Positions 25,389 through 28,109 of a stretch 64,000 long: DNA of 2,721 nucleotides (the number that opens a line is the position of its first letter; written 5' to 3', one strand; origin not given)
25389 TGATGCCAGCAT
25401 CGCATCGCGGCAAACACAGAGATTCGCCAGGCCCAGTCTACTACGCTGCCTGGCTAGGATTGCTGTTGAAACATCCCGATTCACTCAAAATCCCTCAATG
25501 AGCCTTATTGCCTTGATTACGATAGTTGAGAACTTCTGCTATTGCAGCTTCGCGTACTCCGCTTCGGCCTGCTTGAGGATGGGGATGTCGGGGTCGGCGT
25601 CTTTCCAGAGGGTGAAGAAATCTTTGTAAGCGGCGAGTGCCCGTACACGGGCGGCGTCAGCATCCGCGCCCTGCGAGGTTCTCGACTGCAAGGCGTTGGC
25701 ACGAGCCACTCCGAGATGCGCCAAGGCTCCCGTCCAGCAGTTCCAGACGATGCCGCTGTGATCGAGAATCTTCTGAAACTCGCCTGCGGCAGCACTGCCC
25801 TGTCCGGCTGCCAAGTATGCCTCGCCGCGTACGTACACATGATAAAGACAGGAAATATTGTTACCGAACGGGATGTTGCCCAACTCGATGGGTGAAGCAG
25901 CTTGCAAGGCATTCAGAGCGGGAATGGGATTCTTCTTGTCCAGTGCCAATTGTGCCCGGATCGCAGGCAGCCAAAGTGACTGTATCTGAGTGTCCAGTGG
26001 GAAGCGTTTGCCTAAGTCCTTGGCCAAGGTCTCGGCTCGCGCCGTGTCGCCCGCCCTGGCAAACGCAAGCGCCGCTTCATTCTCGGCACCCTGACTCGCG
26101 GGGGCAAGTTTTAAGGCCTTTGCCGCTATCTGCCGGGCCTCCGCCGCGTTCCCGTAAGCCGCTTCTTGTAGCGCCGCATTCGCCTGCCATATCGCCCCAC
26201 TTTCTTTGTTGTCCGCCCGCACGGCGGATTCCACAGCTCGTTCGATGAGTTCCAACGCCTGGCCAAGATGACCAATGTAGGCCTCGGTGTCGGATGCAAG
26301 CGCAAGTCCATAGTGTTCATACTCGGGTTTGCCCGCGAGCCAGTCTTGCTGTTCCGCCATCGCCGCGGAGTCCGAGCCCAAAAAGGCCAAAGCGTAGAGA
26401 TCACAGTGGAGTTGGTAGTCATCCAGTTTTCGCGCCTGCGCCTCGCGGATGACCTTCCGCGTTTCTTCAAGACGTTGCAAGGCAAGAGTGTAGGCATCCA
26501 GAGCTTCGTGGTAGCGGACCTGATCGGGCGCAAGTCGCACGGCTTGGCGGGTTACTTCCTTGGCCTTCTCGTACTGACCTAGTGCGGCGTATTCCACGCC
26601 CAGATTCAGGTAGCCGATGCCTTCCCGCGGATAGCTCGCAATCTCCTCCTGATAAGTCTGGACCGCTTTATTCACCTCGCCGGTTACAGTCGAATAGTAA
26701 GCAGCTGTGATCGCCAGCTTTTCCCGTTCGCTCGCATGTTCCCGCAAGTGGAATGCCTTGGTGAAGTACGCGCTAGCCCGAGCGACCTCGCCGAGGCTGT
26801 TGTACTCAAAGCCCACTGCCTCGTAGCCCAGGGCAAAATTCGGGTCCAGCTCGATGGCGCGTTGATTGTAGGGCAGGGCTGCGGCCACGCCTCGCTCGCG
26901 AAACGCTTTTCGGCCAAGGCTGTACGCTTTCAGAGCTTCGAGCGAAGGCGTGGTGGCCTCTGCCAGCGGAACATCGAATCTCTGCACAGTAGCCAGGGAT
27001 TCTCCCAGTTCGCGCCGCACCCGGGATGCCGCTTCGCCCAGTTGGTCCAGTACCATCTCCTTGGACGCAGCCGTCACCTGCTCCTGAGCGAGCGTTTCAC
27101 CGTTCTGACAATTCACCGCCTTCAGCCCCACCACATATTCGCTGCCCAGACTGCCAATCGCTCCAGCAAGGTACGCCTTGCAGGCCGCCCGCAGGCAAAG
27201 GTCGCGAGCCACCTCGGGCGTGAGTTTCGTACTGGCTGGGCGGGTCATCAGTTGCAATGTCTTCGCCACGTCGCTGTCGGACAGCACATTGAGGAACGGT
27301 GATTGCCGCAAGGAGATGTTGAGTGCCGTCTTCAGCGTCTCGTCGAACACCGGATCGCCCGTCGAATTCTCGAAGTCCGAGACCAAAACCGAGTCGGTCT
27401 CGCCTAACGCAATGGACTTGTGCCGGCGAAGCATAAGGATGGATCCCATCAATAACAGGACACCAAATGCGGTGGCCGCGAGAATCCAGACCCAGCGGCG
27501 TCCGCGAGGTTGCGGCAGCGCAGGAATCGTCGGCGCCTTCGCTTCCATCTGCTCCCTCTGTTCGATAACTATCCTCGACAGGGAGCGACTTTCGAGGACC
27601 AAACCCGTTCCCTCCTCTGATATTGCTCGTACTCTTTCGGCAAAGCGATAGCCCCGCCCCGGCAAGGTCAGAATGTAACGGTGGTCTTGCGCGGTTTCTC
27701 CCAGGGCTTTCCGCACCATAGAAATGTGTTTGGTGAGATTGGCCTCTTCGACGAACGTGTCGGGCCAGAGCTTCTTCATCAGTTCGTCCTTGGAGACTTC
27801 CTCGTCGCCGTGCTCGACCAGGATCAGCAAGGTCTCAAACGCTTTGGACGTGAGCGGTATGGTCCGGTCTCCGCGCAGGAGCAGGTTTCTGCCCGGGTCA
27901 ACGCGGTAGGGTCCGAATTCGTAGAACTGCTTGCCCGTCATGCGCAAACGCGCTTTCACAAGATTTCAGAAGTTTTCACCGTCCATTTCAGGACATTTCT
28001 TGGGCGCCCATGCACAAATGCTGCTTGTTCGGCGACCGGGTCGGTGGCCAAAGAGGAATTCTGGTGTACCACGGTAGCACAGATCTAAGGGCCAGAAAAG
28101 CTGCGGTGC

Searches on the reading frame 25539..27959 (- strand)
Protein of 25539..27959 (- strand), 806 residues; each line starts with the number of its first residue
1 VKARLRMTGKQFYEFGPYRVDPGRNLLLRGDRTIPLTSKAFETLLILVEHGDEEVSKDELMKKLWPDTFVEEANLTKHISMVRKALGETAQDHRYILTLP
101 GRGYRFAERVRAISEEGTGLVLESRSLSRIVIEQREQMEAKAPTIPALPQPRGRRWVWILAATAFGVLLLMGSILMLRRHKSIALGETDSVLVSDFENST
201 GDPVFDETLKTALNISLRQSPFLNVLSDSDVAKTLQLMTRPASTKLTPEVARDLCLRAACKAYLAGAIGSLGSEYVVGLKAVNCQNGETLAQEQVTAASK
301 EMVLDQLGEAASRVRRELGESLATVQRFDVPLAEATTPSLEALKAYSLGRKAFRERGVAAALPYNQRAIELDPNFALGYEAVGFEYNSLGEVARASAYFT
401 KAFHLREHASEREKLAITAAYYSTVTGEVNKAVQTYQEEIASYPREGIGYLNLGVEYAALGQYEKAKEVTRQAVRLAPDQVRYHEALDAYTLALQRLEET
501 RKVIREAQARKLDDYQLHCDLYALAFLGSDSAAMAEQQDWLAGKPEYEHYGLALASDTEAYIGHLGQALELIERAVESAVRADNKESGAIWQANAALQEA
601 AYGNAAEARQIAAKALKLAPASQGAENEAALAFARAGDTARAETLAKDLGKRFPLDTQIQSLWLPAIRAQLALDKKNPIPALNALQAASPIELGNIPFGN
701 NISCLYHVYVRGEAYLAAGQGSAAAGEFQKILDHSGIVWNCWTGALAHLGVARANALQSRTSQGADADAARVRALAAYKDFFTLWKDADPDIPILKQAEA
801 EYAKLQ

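Call 12: search_protein_families(library=pfam, proteins=[window:25539-27959:-], max_evalue=0.0001)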
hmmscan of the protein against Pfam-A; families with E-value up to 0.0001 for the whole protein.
window:25539-27959:- (806 aa): 7 families
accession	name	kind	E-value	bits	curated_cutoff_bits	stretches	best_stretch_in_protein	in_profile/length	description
PF00486.34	Trans_reg_C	-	3.4e-16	59.5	26.2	1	32-106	2-77/77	Transcriptional regulatory protein, C terminal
PF00515.34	TPR_1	-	2e-08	34.1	27.8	1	449-479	3-33/34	Tetratricopeptide repeat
PF13181.12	TPR_8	-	3.9e-07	30.1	25.7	1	450-479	4-33/34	Tetratricopeptide repeat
PF13428.12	TPR_14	-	1.4e-06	28.8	23.5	0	450-487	4-41/44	Tetratricopeptide repeat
PF13414.12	TPR_11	-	8e-06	25.9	26.8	0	456-487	3-34/42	TPR repeat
PF13431.12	TPR_17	-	1.9e-05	25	24.4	0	436-467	2-33/34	Tetratricopeptide repeat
PF07719.23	TPR_2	-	2.4e-05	24.6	27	1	449-479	3-33/34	Tetratricopeptide repeat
